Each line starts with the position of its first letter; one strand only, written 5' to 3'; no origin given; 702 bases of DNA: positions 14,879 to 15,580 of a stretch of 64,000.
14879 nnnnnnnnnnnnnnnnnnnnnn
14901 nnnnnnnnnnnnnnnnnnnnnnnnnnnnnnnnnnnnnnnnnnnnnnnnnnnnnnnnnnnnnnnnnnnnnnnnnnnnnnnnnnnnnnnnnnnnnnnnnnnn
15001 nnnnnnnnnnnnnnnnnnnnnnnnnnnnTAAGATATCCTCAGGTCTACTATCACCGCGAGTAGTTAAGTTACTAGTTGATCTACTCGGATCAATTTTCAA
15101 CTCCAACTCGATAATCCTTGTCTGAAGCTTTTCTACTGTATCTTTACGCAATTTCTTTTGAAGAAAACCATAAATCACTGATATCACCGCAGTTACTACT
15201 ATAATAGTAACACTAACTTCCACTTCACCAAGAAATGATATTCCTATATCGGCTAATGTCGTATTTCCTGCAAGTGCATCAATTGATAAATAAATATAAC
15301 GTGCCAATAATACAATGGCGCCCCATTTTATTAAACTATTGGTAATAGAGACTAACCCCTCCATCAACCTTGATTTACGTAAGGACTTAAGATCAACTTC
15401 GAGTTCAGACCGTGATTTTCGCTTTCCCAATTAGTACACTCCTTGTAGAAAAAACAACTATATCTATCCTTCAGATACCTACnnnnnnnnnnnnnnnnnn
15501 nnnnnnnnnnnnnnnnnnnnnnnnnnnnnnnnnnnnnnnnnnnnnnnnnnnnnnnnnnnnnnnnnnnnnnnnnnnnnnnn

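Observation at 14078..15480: AT-rich ~1.4-kb insertion between prmC and gatB encoding two translationally coupled small membrane proteins plus a hypothetical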

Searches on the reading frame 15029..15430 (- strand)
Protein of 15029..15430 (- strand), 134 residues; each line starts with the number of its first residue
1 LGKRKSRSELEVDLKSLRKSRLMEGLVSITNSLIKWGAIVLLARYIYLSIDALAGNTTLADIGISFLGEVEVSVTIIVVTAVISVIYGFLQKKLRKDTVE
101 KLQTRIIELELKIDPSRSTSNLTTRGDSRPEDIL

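Call 4: search_protein_families(library=pfam, proteins=[window:15029-15430:-], max_evalue=1)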
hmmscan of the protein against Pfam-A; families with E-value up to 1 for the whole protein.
window:15029-15430:- (134 aa): 2 families
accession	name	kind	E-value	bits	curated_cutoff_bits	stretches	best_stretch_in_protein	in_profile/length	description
PF17259.7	DUF5325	-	0.0081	16.4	25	1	52-96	12-57/61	Family of unknown function (DUF5325)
PF07782.18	DC_STAMP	-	0.2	11.9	25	1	15-88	45-119/191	DC-STAMP-like protein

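Call 5: search_protein_families(library=ncbifam, proteins=[window:15029-15430:-], max_evalue=1)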
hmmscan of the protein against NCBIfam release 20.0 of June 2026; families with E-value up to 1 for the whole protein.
window:15029-15430:- (134 aa): 1 family
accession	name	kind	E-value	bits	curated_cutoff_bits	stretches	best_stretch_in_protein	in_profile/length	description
TIGR02317.1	prpB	equivalog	0.094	11.9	354.4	1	45-86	36-77/285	methylisocitrate lyase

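Call 6: search_protein_families(library=padloc, proteins=[window:15029-15430:-], max_evalue=1)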
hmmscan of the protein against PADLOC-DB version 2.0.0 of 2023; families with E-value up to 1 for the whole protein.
window:15029-15430:- (134 aa): 0 families

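Call 7: search_protein_families(library=phrogs, proteins=[window:15029-15430:-], max_evalue=1)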
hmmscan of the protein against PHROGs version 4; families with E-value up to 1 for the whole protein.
window:15029-15430:- (134 aa): 2 families
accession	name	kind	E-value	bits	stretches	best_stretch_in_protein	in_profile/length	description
phrog_27816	-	unknown function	7.4e-15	56.3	1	44-132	26-120/121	-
phrog_6707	-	lysis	0.16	11.8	1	47-96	227-276/311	endolysin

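Call 11: find_homologous_proteins(query=window:15029-15430:-)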
Query window:15029-15430:- (134 aa): 4 proteins with E <= 0.001 among 69 candidates.
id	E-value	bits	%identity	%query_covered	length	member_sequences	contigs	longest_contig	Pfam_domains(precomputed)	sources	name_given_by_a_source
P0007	1.9e-74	266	100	100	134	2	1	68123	-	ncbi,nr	ncbi:MAG: hypothetical protein GXP21_06660 [Gammaproteobacteria bacterium]|nr:hypothetical protein [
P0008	2.2e-41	159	56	99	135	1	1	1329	-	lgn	-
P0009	1.0e-39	154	60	100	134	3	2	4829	-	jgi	jgi:uncharacterized membrane protein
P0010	9.6e-32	128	54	93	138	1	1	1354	-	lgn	-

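Call 17: search_dna_similar(query=window:15029-15430:-, collection=phages, mode=protein, max_evalue=0.001, max_rows=25)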
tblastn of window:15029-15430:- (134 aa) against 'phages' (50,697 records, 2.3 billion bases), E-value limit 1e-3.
No match.

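Call 70: search_protein_families(library=padloc, alignment_id=A5, max_evalue=1)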
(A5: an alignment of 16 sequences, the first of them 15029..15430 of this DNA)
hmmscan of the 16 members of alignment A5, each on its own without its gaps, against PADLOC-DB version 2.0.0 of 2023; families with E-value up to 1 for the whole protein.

A. member 1, window:15029-15430:- (134 aa): 0 families

B. families by the number of members that match (of 16 scanned): 2 families
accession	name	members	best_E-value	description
PDLC01605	Csx27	1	0.0085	CAS-VI-B; associated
PDLC02978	2TM-TIR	1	0.022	-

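Call 71: predict_structure(alignment_id=A4)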
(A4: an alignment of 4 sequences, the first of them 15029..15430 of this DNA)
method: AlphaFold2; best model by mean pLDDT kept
length: 134 residues; sequences in the alignment: 4
mean_pLDDT: 68.0   pTM: 0.28
mean pLDDT of the five models: 68.0, 62.5, 60.6, 59.8, 57.6
residues with pLDDT >= 90: 0; 70-90: 70; 50-70: 50; < 50: 14
segments of 3 or more residues with pLDDT < 50: 121-129, 132-134
pLDDT, mean of each block of 10 residues (from residue 1): 61 69 71 78 79 72 68 72 75 71 72 59 47 46
secondary structure, 60 per line:
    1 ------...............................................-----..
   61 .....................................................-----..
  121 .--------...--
elements in order: H7-53 H59-113

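Call 81: search_solved_structures(query=A5, max_evalue=1)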
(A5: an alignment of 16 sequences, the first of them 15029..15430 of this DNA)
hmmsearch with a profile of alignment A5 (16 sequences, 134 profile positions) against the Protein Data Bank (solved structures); distinct sequences matched with E-value up to 1: 3.
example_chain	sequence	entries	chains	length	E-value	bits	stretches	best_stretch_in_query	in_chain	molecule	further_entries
3zdq_A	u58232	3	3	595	0.6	13.2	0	54-118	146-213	ATP-BINDING CASSETTE SUB-FAMILY B MEMBER 10, MITOCHONDRIAL | ATP-BINDING CASSETTE SUB-FAMILY B MEMBER 10 MITOCHONDRIAL | ATP-BINDING CASSETTE SUB-FAMILY B MEMBE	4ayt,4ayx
7y48_B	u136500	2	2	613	0.64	13.1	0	54-118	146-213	ATP-binding cassette sub-family B member 10, mitochondrial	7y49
4ayw_A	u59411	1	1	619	0.64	13.1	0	54-118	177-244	ATP-BINDING CASSETTE SUB-FAMILY B MEMBER 10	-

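Call 108: search_protein_families(library=pfam, alignment_id=A5, max_evalue=0.01)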
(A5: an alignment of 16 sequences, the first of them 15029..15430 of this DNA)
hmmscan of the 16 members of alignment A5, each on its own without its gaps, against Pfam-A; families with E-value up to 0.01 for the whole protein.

A. member 1, window:15029-15430:- (134 aa): 1 family
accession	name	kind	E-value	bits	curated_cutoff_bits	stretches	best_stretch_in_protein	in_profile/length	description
PF17259.7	DUF5325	-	0.0081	16.4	25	0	52-96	12-57/61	Family of unknown function (DUF5325)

B. families by the number of members that match (of 16 scanned): 1 family
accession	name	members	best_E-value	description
PF17259.7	DUF5325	1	0.0081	Family of unknown function (DUF5325)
